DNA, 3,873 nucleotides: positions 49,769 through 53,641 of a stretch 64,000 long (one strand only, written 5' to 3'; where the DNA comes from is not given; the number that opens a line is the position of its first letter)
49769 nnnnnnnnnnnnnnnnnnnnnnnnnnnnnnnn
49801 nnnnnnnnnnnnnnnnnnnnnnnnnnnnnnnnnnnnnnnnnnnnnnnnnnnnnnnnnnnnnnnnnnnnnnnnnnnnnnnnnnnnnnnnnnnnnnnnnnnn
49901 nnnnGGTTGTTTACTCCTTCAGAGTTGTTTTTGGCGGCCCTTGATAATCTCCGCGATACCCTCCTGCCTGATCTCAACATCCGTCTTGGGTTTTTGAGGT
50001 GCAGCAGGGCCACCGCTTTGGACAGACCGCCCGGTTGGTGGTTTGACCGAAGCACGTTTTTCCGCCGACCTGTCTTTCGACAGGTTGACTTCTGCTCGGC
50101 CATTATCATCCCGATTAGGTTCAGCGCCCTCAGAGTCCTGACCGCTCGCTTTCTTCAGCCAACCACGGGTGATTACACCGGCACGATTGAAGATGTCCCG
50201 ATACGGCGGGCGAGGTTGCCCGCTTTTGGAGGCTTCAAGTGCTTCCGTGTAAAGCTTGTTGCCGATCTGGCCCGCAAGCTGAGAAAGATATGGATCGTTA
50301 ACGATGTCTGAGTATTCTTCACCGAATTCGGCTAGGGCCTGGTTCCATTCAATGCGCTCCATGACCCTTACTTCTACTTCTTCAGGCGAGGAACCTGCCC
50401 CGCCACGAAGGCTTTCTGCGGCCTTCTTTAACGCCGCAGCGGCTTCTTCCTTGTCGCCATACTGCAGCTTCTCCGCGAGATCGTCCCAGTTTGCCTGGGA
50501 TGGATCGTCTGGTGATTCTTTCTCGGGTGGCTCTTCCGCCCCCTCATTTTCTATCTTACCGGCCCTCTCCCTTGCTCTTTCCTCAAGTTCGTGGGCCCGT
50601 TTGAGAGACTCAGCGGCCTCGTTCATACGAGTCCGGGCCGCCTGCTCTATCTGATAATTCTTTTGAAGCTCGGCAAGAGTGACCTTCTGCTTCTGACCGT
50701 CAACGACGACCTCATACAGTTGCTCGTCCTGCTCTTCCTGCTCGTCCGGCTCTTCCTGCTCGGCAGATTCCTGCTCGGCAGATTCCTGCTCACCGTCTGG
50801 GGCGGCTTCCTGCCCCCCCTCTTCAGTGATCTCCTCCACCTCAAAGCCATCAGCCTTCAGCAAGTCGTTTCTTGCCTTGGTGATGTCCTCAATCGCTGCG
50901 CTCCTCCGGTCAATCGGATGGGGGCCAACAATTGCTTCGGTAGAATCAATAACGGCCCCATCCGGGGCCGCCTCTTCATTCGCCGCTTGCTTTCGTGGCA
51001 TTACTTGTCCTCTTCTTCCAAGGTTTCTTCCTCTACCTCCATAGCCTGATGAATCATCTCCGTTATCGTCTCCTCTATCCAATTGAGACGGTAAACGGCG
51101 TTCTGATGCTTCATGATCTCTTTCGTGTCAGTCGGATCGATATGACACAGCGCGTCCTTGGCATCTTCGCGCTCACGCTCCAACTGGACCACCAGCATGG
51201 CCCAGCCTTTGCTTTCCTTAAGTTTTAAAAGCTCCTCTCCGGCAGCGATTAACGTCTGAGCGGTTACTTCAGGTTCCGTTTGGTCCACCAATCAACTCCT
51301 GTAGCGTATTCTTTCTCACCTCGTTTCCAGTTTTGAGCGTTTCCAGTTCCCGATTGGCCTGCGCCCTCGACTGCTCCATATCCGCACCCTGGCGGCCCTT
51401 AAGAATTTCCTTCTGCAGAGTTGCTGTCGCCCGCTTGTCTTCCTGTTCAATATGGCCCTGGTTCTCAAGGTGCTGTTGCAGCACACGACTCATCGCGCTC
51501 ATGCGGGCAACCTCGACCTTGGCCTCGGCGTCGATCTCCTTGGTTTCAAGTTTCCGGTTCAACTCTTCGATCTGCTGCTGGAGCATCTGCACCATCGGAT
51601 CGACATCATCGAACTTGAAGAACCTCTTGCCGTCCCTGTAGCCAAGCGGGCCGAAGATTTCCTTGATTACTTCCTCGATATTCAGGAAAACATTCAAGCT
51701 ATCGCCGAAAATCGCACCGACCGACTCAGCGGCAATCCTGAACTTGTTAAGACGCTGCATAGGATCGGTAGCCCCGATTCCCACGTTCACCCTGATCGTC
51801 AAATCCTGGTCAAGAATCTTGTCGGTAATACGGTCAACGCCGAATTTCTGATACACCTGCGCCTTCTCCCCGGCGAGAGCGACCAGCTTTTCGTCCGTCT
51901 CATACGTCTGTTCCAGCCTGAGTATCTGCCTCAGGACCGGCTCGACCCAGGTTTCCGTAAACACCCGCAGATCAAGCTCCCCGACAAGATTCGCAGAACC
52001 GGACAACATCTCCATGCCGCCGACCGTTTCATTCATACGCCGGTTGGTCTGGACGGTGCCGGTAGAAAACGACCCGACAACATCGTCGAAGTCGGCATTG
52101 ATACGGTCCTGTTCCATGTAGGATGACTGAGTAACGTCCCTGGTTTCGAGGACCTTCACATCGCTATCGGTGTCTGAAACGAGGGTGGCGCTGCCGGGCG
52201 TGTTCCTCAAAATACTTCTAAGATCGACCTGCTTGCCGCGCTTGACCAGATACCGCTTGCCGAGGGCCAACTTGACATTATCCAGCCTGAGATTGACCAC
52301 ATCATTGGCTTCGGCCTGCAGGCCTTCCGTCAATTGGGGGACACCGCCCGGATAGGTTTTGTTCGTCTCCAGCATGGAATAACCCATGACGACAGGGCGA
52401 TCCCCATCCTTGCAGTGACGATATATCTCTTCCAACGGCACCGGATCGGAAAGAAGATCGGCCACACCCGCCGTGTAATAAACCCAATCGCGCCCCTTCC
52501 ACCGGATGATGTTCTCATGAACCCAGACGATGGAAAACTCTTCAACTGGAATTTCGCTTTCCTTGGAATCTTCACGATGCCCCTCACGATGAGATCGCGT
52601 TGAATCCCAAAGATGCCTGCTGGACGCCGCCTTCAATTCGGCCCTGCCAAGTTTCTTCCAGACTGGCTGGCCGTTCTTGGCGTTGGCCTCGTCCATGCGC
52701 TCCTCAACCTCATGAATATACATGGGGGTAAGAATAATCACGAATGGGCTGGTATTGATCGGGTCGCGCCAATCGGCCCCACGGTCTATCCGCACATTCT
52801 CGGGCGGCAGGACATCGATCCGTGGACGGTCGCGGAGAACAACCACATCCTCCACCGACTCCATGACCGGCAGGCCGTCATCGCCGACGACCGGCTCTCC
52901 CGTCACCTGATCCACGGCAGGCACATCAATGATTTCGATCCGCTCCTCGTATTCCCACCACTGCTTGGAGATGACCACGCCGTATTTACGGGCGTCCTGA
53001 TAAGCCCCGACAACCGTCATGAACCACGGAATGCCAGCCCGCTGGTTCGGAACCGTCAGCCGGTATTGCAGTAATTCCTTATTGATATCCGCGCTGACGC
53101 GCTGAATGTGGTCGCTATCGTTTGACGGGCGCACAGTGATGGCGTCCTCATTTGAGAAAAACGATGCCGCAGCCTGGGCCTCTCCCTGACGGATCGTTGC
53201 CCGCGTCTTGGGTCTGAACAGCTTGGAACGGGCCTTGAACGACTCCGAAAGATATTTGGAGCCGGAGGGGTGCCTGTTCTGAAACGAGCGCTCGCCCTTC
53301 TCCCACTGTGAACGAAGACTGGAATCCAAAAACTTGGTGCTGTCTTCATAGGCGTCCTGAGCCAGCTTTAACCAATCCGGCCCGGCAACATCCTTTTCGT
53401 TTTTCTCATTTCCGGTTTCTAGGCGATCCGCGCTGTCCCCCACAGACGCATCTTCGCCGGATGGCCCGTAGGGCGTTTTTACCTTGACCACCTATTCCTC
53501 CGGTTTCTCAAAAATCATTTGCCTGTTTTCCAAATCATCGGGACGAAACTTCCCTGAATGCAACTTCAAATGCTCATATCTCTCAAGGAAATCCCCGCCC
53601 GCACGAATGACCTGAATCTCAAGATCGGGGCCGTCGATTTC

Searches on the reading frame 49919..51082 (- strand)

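Call 40: search_protein_families(library=phrogs, proteins=[window:49919-51082:-], max_evalue=0.0001)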
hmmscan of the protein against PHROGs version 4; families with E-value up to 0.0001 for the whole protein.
window:49919-51082:- (387 aa): 1 family
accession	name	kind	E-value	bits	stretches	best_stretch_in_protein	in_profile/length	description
phrog_3927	-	head and packaging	6.4e-06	26.9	1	78-173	48-147/342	head scaffolding protein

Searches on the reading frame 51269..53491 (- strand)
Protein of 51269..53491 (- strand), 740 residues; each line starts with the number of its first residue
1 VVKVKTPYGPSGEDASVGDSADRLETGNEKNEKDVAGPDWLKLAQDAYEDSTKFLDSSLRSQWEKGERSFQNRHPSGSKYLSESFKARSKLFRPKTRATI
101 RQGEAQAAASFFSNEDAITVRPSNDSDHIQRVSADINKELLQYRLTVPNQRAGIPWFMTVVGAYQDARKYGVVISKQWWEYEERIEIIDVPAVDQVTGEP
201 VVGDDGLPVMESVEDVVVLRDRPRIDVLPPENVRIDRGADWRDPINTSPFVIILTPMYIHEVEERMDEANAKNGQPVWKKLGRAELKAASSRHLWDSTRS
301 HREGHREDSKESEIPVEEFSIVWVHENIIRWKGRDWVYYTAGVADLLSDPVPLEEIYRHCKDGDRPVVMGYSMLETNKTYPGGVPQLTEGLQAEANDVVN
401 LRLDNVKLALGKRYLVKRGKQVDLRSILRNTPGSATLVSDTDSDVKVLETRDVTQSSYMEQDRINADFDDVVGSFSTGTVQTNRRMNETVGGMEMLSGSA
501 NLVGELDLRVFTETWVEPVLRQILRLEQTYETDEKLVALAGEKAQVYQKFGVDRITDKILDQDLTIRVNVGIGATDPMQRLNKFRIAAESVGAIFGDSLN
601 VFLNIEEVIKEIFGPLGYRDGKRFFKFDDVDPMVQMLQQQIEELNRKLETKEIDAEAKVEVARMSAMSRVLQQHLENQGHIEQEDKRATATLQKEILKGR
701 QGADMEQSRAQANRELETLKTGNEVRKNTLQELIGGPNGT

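Call 40: search_protein_families(library=phrogs, proteins=[window:51269-53491:-], max_evalue=0.0001)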
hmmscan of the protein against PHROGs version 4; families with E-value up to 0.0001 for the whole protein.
window:51269-53491:- (740 aa): 1 family
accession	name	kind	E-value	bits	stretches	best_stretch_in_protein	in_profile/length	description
phrog_332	-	connector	7.2e-09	35.5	1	356-642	251-523/560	head-tail adaptor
